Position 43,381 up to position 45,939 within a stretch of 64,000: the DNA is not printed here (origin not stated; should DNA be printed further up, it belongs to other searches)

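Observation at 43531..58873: Two paralogous PAS-GGDEF-EAL proteins on opposite strands, one with a degenerate GGDEF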

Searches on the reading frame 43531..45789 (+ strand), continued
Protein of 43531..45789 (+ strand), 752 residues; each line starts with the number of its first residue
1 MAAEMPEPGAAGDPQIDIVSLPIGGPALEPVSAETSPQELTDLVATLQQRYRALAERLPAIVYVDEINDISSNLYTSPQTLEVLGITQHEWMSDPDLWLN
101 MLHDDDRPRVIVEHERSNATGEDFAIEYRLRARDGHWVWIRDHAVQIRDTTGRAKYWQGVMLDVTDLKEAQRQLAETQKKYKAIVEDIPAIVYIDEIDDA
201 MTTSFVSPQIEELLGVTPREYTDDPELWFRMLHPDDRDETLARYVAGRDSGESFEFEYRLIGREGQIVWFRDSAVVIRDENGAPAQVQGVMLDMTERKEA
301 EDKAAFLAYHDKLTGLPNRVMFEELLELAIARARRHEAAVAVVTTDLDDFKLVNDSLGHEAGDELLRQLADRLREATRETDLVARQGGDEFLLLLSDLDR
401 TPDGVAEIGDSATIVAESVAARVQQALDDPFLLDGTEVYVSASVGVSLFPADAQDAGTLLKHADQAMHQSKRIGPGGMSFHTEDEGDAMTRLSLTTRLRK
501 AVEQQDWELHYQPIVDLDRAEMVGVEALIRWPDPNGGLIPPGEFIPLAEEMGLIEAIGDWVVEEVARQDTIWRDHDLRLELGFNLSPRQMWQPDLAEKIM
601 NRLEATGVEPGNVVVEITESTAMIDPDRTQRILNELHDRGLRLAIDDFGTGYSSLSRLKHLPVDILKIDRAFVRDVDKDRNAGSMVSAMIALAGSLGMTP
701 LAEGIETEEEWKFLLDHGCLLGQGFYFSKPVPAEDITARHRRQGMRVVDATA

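Call 11: find_homologous_proteins(query=window:43531-45789:+, max_evalue=1e-20)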
Query window:43531-45789:+ (752 aa): 6494 proteins with E <= 1e-20 among 8000 candidates; the best 120 are listed.
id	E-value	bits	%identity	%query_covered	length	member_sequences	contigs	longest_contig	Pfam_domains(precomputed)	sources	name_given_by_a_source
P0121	0.0e+0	1687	100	100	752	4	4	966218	PF08447.19,PF13426.14,PF08448.17,PF00563.26,PF00989.32,PF00990.27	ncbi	ncbi:MAG: EAL domain-containing protein [Actinomycetota bacterium]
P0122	0.0e+0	1414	84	99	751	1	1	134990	PF08447.19,PF13426.14,PF08448.17,PF00563.26,PF00989.32,PF00990.27,PF14598.13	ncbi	ncbi:MAG: EAL domain-containing protein [Actinomycetota bacterium]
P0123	0.0e+0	1242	73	99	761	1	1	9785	PF08447.19,PF13426.14,PF08448.17,PF00563.26,PF00989.32,PF00990.27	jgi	jgi:diguanylate cyclase (GGDEF)-like protein/PAS domain S-box-containing protein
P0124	0.0e+0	1241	73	100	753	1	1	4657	PF08447.19,PF13426.14,PF08448.17,PF00563.26,PF00989.32,PF00990.27,PF14598.13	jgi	jgi:diguanylate cyclase (GGDEF)-like protein/PAS domain S-box-containing protein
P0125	0.0e+0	1231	73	100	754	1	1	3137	PF08447.19,PF13426.14,PF08448.17,PF00563.26,PF00989.32,PF00990.27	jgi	jgi:diguanylate cyclase (GGDEF)-like protein/PAS domain S-box-containing protein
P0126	0.0e+0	1227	73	99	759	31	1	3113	PF08447.19,PF13426.14,PF08448.17,PF00563.26,PF00989.32,PF00990.27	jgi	jgi:diguanylate cyclase (GGDEF)-like protein/PAS domain S-box-containing protein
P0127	0.0e+0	1225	73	99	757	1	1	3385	PF08447.19,PF13426.14,PF08448.17,PF00563.26,PF00989.32,PF00990.27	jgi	jgi:diguanylate cyclase (GGDEF)-like protein/PAS domain S-box-containing protein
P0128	0.0e+0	1202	72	99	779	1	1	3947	PF08447.19,PF13426.14,PF08448.17,PF00563.26,PF00989.32,PF00990.27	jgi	jgi:diguanylate cyclase (GGDEF)-like protein/PAS domain S-box-containing protein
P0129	0.0e+0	1192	71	99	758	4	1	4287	PF08447.19,PF13426.14,PF13188.14,PF08448.17,PF00563.26,PF00989.32,PF00990.27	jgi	jgi:diguanylate cyclase (GGDEF)-like protein/PAS domain S-box-containing protein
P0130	0.0e+0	1188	74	95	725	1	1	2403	PF08447.19,PF13426.14,PF08448.17,PF00563.26,PF00989.32,PF00990.27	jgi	jgi:diguanylate cyclase (GGDEF)-like protein/PAS domain S-box-containing protein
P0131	0.0e+0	1103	75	87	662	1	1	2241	PF08447.19,PF13426.14,PF08448.17,PF00563.26,PF00989.32,PF00990.27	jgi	jgi:diguanylate cyclase (GGDEF)-like protein/PAS domain S-box-containing protein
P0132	0.0e+0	1076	77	83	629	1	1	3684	PF08447.19,PF13426.14,PF08448.17,PF00563.26,PF00989.32,PF00990.27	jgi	jgi:diguanylate cyclase (GGDEF)-like protein/PAS domain S-box-containing protein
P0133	0.0e+0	1036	66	93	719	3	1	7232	PF08447.19,PF13426.14,PF08448.17,PF00563.26,PF00989.32,PF00990.27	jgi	jgi:diguanylate cyclase (GGDEF)-like protein/PAS domain S-box-containing protein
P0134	0.0e+0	1031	64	96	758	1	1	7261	PF08447.19,PF13426.14,PF08448.17,PF00563.26,PF00989.32,PF00990.27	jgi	jgi:diguanylate cyclase (GGDEF)-like protein/PAS domain S-box-containing protein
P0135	0.0e+0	1028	66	93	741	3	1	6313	PF08447.19,PF13426.14,PF08448.17,PF00563.26,PF00989.32,PF00990.27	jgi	jgi:diguanylate cyclase (GGDEF)-like protein/PAS domain S-box-containing protein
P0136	0.0e+0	1028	53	94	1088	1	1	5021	PF08447.19,PF13426.14,PF01590.33,PF08448.17,PF00563.26,PF00989.32,PF00990.27,PF14598.13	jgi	-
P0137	0.0e+0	1027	63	94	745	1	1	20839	PF08447.19,PF13426.14,PF08448.17,PF00563.26,PF00989.32,PF00990.27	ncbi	-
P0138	0.0e+0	1027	64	95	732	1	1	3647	PF08447.19,PF13426.14,PF13188.14,PF08448.17,PF00563.26,PF00989.32,PF00990.27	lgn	-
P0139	0.0e+0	1027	65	93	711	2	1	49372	PF08447.19,PF13426.14,PF08448.17,PF00563.26,PF00989.32,PF00990.27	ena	-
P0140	0.0e+0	1024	64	94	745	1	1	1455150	PF08447.19,PF13426.14,PF08448.17,PF00563.26,PF00989.32,PF00990.27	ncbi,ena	-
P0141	0.0e+0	1024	48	97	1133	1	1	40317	PF08447.19,PF13426.14,PF13188.14,PF01590.33,PF08448.17,PF00563.26,PF00989.32,PF00990.27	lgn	-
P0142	0.0e+0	1023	63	94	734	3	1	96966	PF08447.19,PF13426.14,PF08448.17,PF00563.26,PF00989.32,PF00990.27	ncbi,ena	-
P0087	0.0e+0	1023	56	97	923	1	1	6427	PF08447.19,PF13426.14,PF13188.14,PF08448.17,PF00563.26,PF00989.32,PF00990.27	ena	-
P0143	0.0e+0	1020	63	94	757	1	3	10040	PF08447.19,PF13426.14,PF08448.17,PF00563.26,PF00989.32,PF00990.27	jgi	jgi:diguanylate cyclase (GGDEF)-like protein/PAS domain S-box-containing protein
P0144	0.0e+0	1020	64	95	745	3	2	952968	PF08447.19,PF13426.14,PF08448.17,PF00563.26,PF00989.32,PF00990.27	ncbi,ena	-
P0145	0.0e+0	1020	63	94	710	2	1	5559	PF08447.19,PF13426.14,PF13188.14,PF08448.17,PF00563.26,PF00989.32,PF00990.27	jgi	jgi:diguanylate cyclase (GGDEF)-like protein/PAS domain S-box-containing protein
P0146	0.0e+0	1020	65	92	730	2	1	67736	PF08447.19,PF13426.14,PF08448.17,PF00563.26,PF00989.32,PF00990.27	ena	-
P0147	0.0e+0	1019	62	97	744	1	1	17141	PF08447.19,PF13426.14,PF08448.17,PF00563.26,PF00989.32,PF00990.27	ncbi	ncbi:MAG: putative bifunctional diguanylate cyclase/phosphodiesterase [Actinomycetota bacterium]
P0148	0.0e+0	1019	65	92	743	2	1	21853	PF08447.19,PF13426.14,PF08448.17,PF00563.26,PF00989.32,PF00990.27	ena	-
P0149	0.0e+0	1018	63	94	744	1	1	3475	PF08447.19,PF13426.14,PF08448.17,PF00563.26,PF00989.32,PF00990.27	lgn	-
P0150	0.0e+0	1018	64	93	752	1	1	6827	PF08447.19,PF13426.14,PF13188.14,PF08448.17,PF00563.26,PF00989.32,PF00990.27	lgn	-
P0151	0.0e+0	1017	63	94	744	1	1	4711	PF08447.19,PF13426.14,PF08448.17,PF00563.26,PF00989.32,PF00990.27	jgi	-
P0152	0.0e+0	1017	65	92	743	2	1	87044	PF08447.19,PF13426.14,PF08448.17,PF00563.26,PF00989.32,PF00990.27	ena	-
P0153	0.0e+0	1012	62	97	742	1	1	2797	PF08447.19,PF13426.14,PF13188.14,PF08448.17,PF00563.26,PF00989.32,PF00990.27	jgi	jgi:diguanylate cyclase (GGDEF)-like protein/PAS domain S-box-containing protein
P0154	0.0e+0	1012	64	92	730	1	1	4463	PF08447.19,PF13426.14,PF08448.17,PF00563.26,PF00989.32,PF00990.27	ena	-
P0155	0.0e+0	1012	63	94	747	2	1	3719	PF08447.19,PF13426.14,PF08448.17,PF00563.26,PF00989.32,PF00990.27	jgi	jgi:diguanylate cyclase (GGDEF)-like protein/PAS domain S-box-containing protein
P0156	0.0e+0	1011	63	94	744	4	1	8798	PF08447.19,PF13426.14,PF08448.17,PF00563.26,PF00989.32,PF00990.27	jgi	jgi:diguanylate cyclase (GGDEF)-like protein/PAS domain S-box-containing protein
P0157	0.0e+0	1011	64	94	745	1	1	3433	PF08447.19,PF13426.14,PF13188.14,PF08448.17,PF00563.26,PF00989.32,PF00990.27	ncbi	-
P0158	1.5e-298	1010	62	93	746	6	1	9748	PF08447.19,PF13426.14,PF08448.17,PF00563.26,PF00989.32,PF00990.27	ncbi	ncbi:MAG: putative bifunctional diguanylate cyclase/phosphodiesterase [Actinomycetota bacterium]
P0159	1.6e-298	1010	63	95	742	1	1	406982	PF08447.19,PF13426.14,PF08448.17,PF00563.26,PF00989.32,PF00990.27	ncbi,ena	-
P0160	2.5e-298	1010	61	95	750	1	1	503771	PF08447.19,PF13426.14,PF13188.14,PF08448.17,PF00563.26,PF00989.32,PF00990.27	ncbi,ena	-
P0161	2.9e-298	1010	64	94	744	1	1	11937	PF08447.19,PF13426.14,PF08448.17,PF00563.26,PF00989.32,PF00990.27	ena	-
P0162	2.9e-298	1010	64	94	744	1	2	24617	PF08447.19,PF13426.14,PF08448.17,PF00563.26,PF00989.32,PF00990.27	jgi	-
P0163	5.0e-298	1009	64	94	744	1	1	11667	PF08447.19,PF13426.14,PF08448.17,PF00563.26,PF00989.32,PF00990.27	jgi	jgi:diguanylate cyclase (GGDEF)-like protein/PAS domain S-box-containing protein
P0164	7.0e-298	1008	63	94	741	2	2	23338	PF08447.19,PF13426.14,PF13188.14,PF08448.17,PF00563.26,PF00989.32,PF00990.27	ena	-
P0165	8.3e-298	1008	62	95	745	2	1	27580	PF08447.19,PF13426.14,PF08448.17,PF00563.26,PF00989.32,PF00990.27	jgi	jgi:diguanylate cyclase (GGDEF)-like protein/PAS domain S-box-containing protein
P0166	1.1e-297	1008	63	95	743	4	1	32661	PF08447.19,PF13426.14,PF08448.17,PF00563.26,PF00989.32,PF00990.27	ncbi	ncbi:MAG: EAL domain-containing protein [Actinomycetota bacterium]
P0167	1.3e-297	1007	63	94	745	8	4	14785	PF08447.19,PF13426.14,PF08448.17,PF00563.26,PF00989.32,PF00990.27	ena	-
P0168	1.9e-297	1007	64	94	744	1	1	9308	PF08447.19,PF13426.14,PF08448.17,PF00563.26,PF00989.32,PF00990.27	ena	-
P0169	1.9e-297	1007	64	94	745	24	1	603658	PF08447.19,PF13426.14,PF13188.14,PF08448.17,PF00563.26,PF00989.32,PF00990.27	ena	-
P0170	2.0e-297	1007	62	96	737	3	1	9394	PF08447.19,PF13426.14,PF08448.17,PF00563.26,PF00989.32,PF00990.27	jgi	jgi:diguanylate cyclase (GGDEF)-like protein/PAS domain S-box-containing protein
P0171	2.6e-297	1006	64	94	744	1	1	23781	PF08447.19,PF13426.14,PF08448.17,PF00563.26,PF00989.32,PF00990.27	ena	-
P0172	2.6e-297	1006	64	94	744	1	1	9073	PF08447.19,PF13426.14,PF08448.17,PF00563.26,PF00989.32,PF00990.27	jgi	-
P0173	2.9e-297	1006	64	94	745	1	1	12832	PF08447.19,PF13426.14,PF08448.17,PF00563.26,PF00989.32,PF00990.27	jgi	jgi:diguanylate cyclase (GGDEF)-like protein/PAS domain S-box-containing protein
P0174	3.3e-297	1006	63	92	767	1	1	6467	PF08447.19,PF13426.14,PF08448.17,PF00563.26,PF00989.32,PF00990.27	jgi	jgi:diguanylate cyclase (GGDEF)-like protein/PAS domain S-box-containing protein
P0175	3.4e-297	1006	63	96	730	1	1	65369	PF08447.19,PF13426.14,PF08448.17,PF00563.26,PF00989.32,PF00990.27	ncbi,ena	-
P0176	3.5e-297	1006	62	95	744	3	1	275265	PF08447.19,PF13426.14,PF08448.17,PF00563.26,PF00989.32,PF00990.27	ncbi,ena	-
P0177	4.4e-297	1006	64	92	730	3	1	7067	PF08447.19,PF13426.14,PF08448.17,PF00563.26,PF00989.32,PF00990.27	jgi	jgi:diguanylate cyclase (GGDEF)-like protein/PAS domain S-box-containing protein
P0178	1.9e-296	1003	63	92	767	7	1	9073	PF08447.19,PF13426.14,PF08448.17,PF00563.26,PF00989.32,PF00990.27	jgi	jgi:diguanylate cyclase (GGDEF)-like protein/PAS domain S-box-containing protein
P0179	2.1e-296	1003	62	95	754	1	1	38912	PF08447.19,PF13426.14,PF13188.14,PF08448.17,PF00563.26,PF00989.32,PF00990.27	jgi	jgi:diguanylate cyclase (GGDEF)-like protein/PAS domain S-box-containing protein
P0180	3.1e-296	1003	61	96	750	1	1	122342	PF08447.19,PF13426.14,PF08448.17,PF00563.26,PF00989.32,PF00990.27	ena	-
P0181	3.5e-296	1003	62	94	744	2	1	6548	PF08447.19,PF13426.14,PF08448.17,PF00563.26,PF00989.32,PF00990.27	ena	-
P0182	3.9e-296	1002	63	95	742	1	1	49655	PF08447.19,PF13426.14,PF13188.14,PF08448.17,PF00563.26,PF00989.32,PF00990.27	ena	-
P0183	3.9e-296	1002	63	95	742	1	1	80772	PF08447.19,PF13426.14,PF13188.14,PF08448.17,PF00563.26,PF00989.32,PF00990.27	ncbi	-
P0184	7.5e-296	1002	63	94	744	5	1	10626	PF08447.19,PF13426.14,PF08448.17,PF00563.26,PF00989.32,PF00990.27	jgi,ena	jgi:diguanylate cyclase (GGDEF)-like protein/PAS domain S-box-containing protein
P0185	1.3e-295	1001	64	92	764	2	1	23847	PF08447.19,PF13426.14,PF08448.17,PF00563.26,PF00989.32,PF00990.27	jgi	-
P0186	1.4e-295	1001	64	93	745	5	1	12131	PF08447.19,PF13426.14,PF13188.14,PF08448.17,PF00563.26,PF00989.32,PF00990.27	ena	-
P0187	1.9e-295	1000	64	93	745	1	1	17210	PF08447.19,PF13426.14,PF13188.14,PF08448.17,PF00563.26,PF00989.32,PF00990.27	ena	-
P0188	3.4e-295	999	62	97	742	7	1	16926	PF08447.19,PF13426.14,PF13188.14,PF08448.17,PF00563.26,PF00989.32,PF00990.27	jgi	jgi:diguanylate cyclase (GGDEF)-like protein/PAS domain S-box-containing protein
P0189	6.2e-295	998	63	94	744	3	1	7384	PF08447.19,PF13426.14,PF13188.14,PF08448.17,PF00563.26,PF00989.32,PF00990.27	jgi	-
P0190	9.2e-295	998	62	95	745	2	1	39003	PF08447.19,PF13426.14,PF08448.17,PF00563.26,PF00989.32,PF00990.27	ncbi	-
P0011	1.2e-294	998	67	76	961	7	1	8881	PF08447.19,PF13426.14,PF13188.14,PF01590.33,PF08448.17,PF00563.26,PF00989.32,PF00990.27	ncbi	ncbi:MAG: EAL domain-containing protein [Actinomycetota bacterium]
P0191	2.4e-294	997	63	93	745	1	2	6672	PF08447.19,PF13426.14,PF08448.17,PF00563.26,PF00989.32,PF00990.27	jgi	jgi:diguanylate cyclase (GGDEF)-like protein/PAS domain S-box-containing protein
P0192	2.8e-294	996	62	97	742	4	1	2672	PF08447.19,PF13426.14,PF13188.14,PF08448.17,PF00563.26,PF00989.32,PF00990.27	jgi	jgi:diguanylate cyclase (GGDEF)-like protein/PAS domain S-box-containing protein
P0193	3.9e-294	996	63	94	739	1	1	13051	PF08447.19,PF13426.14,PF13188.14,PF08448.17,PF00563.26,PF00989.32,PF00990.27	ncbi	ncbi:MAG: sensor domain-containing protein [Actinomycetota bacterium]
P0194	6.9e-294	995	62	93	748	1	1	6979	PF08447.19,PF13426.14,PF08448.17,PF00563.26,PF00989.32,PF00990.27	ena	-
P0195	7.2e-294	995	62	94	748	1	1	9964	PF08447.19,PF13426.14,PF08448.17,PF00563.26,PF00989.32,PF00990.27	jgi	-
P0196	8.0e-294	995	62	96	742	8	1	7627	PF08447.19,PF13426.14,PF08448.17,PF00563.26,PF00989.32,PF00990.27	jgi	jgi:diguanylate cyclase (GGDEF)-like protein/PAS domain S-box-containing protein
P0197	1.6e-293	994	61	98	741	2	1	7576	PF08447.19,PF13426.14,PF13188.14,PF08448.17,PF00563.26,PF00989.32,PF00990.27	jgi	jgi:diguanylate cyclase (GGDEF)-like protein/PAS domain S-box-containing protein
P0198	2.6e-293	993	61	98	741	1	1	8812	PF08447.19,PF13426.14,PF08448.17,PF00563.26,PF00989.32,PF00990.27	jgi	jgi:diguanylate cyclase (GGDEF)-like protein/PAS domain S-box-containing protein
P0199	2.9e-293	993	63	94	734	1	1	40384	PF08447.19,PF13426.14,PF08448.17,PF00563.26,PF00989.32,PF00990.27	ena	-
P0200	4.0e-293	992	61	94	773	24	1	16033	PF08447.19,PF13426.14,PF13188.14,PF08448.17,PF00563.26,PF00989.32,PF00990.27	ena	-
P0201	6.4e-293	992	61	98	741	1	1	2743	PF08447.19,PF13426.14,PF08448.17,PF00563.26,PF00989.32,PF00990.27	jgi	jgi:diguanylate cyclase (GGDEF)-like protein/PAS domain S-box-containing protein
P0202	7.2e-293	992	61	95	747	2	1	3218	PF08447.19,PF13426.14,PF13188.14,PF08448.17,PF00563.26,PF00989.32,PF00990.27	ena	-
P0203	8.5e-293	991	61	96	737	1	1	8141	PF08447.19,PF13426.14,PF08448.17,PF00563.26,PF00989.32,PF00990.27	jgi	jgi:diguanylate cyclase (GGDEF)-like protein/PAS domain S-box-containing protein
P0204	8.6e-293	991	61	96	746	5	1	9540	PF08447.19,PF13426.14,PF08448.17,PF00563.26,PF00989.32,PF00990.27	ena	-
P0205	1.0e-292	991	61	94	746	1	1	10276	PF08447.19,PF13426.14,PF08448.17,PF00563.26,PF00989.32,PF00990.27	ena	-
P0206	2.0e-292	990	62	94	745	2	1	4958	PF08447.19,PF13426.14,PF13188.14,PF08448.17,PF00563.26,PF00989.32,PF00990.27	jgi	jgi:diguanylate cyclase (GGDEF)-like protein/PAS domain S-box-containing protein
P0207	2.8e-292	990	61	94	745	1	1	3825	PF08447.19,PF13426.14,PF08448.17,PF00563.26,PF00989.32,PF00990.27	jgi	jgi:diguanylate cyclase (GGDEF)-like protein/PAS domain S-box-containing protein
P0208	5.4e-292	989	62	94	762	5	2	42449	PF08447.19,PF13426.14,PF08448.17,PF00563.26,PF00989.32,PF00990.27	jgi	jgi:diguanylate cyclase (GGDEF)-like protein/PAS domain S-box-containing protein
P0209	6.5e-292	988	61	94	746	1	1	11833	PF08447.19,PF13426.14,PF08448.17,PF00563.26,PF00989.32,PF00990.27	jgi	jgi:diguanylate cyclase (GGDEF)-like protein/PAS domain S-box-containing protein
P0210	7.3e-292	988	62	94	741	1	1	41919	PF08447.19,PF13426.14,PF08448.17,PF00563.26,PF00989.32,PF00990.27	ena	-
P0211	8.9e-292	988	62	94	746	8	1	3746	PF08447.19,PF13426.14,PF08448.17,PF00563.26,PF00989.32,PF00990.27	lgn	-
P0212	9.5e-292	988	61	94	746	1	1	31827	PF08447.19,PF13426.14,PF08448.17,PF00563.26,PF00989.32,PF00990.27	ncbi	ncbi:MAG: EAL domain-containing protein [Actinomycetota bacterium]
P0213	1.1e-291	988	62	94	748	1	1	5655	PF08447.19,PF13426.14,PF08448.17,PF00563.26,PF00989.32,PF00990.27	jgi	jgi:diguanylate cyclase (GGDEF)-like protein/PAS domain S-box-containing protein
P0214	1.3e-291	988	61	96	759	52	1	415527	PF08447.19,PF13426.14,PF13188.14,PF08448.17,PF00563.26,PF00989.32,PF00990.27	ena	-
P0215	1.4e-291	987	61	94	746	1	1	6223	PF08447.19,PF13426.14,PF08448.17,PF00563.26,PF00989.32,PF00990.27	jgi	jgi:diguanylate cyclase (GGDEF)-like protein/PAS domain S-box-containing protein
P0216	1.6e-291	987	60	100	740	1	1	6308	PF08447.19,PF13426.14,PF08448.17,PF00563.26,PF00989.32,PF00990.27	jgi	jgi:diguanylate cyclase (GGDEF)-like protein/PAS domain S-box-containing protein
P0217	1.7e-291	987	61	94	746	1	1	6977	PF08447.19,PF13426.14,PF08448.17,PF00563.26,PF00989.32,PF00990.27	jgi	jgi:diguanylate cyclase (GGDEF)-like protein/PAS domain S-box-containing protein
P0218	1.7e-291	987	62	95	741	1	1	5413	PF08447.19,PF13426.14,PF08448.17,PF00563.26,PF00989.32,PF00990.27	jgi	jgi:diguanylate cyclase (GGDEF)-like protein/PAS domain S-box-containing protein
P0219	1.7e-291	987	62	93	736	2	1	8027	PF08447.19,PF13426.14,PF13188.14,PF08448.17,PF00563.26,PF00989.32,PF00990.27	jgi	jgi:diguanylate cyclase (GGDEF)-like protein/PAS domain S-box-containing protein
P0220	2.7e-291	986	60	100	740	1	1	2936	PF08447.19,PF13426.14,PF08448.17,PF00563.26,PF00989.32,PF00990.27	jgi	jgi:diguanylate cyclase (GGDEF)-like protein/PAS domain S-box-containing protein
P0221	2.9e-291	986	63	94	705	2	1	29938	PF08447.19,PF13426.14,PF13188.14,PF08448.17,PF00563.26,PF00989.32,PF00990.27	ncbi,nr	ncbi:MAG TPA: EAL domain-containing protein [Actinomycetota bacterium]|nr:EAL domain-containing prot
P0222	3.3e-291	986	61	96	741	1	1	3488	PF08447.19,PF13426.14,PF08448.17,PF00563.26,PF00989.32,PF00990.27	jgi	jgi:diguanylate cyclase (GGDEF)-like protein/PAS domain S-box-containing protein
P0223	3.7e-291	986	62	96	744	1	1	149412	PF08447.19,PF13426.14,PF13188.14,PF08448.17,PF00563.26,PF00989.32,PF00990.27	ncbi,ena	-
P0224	4.2e-291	986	60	96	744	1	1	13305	PF08447.19,PF13426.14,PF08448.17,PF00563.26,PF00989.32,PF00990.27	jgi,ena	-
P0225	4.8e-291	986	60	99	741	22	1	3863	PF08447.19,PF13426.14,PF08448.17,PF00563.26,PF00989.32,PF00990.27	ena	-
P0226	6.3e-291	985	60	94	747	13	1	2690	PF08447.19,PF13426.14,PF08448.17,PF00563.26,PF00989.32,PF00990.27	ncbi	-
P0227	9.0e-291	985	61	94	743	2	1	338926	PF08447.19,PF13426.14,PF08448.17,PF00563.26,PF00989.32,PF00990.27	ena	-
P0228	1.1e-290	984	61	96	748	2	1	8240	PF08447.19,PF13426.14,PF13188.14,PF08448.17,PF00563.26,PF00989.32,PF00990.27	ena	-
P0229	1.8e-290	984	60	100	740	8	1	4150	PF08447.19,PF13426.14,PF08448.17,PF00563.26,PF00989.32,PF00990.27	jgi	jgi:diguanylate cyclase (GGDEF)-like protein/PAS domain S-box-containing protein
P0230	2.4e-290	983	61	97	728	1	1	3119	PF08447.19,PF13426.14,PF08448.17,PF00563.26,PF00989.32,PF00990.27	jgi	jgi:diguanylate cyclase (GGDEF)-like protein/PAS domain S-box-containing protein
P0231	2.6e-290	983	61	97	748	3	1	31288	PF08447.19,PF13426.14,PF13188.14,PF08448.17,PF00563.26,PF00989.32,PF00990.27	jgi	jgi:diguanylate cyclase (GGDEF)-like protein/PAS domain S-box-containing protein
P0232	4.3e-290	982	62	93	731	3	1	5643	PF08447.19,PF13426.14,PF13188.14,PF08448.17,PF00563.26,PF00989.32,PF00990.27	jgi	jgi:diguanylate cyclase (GGDEF)-like protein/PAS domain S-box-containing protein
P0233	4.4e-290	982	62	94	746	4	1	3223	PF08447.19,PF13426.14,PF08448.17,PF00563.26,PF00989.32,PF00990.27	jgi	jgi:diguanylate cyclase (GGDEF)-like protein/PAS domain S-box-containing protein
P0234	5.1e-290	982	62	96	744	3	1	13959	PF08447.19,PF13426.14,PF13188.14,PF08448.17,PF00563.26,PF00989.32,PF00990.27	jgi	jgi:diguanylate cyclase (GGDEF)-like protein/PAS domain S-box-containing protein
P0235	6.8e-290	982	62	95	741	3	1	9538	PF08447.19,PF13426.14,PF13188.14,PF08448.17,PF00563.26,PF00989.32,PF00990.27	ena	-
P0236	7.6e-290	982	63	94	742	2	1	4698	PF08447.19,PF13426.14,PF13188.14,PF08448.17,PF00563.26,PF00989.32,PF00990.27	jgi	jgi:diguanylate cyclase (GGDEF)-like protein/PAS domain S-box-containing protein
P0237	7.7e-290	982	61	96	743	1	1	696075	PF08447.19,PF13426.14,PF08448.17,PF00563.26,PF00989.32,PF00990.27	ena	-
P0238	9.7e-290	981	62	95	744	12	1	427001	PF08447.19,PF13426.14,PF13188.14,PF08448.17,PF00563.26,PF00989.32,PF00990.27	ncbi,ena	-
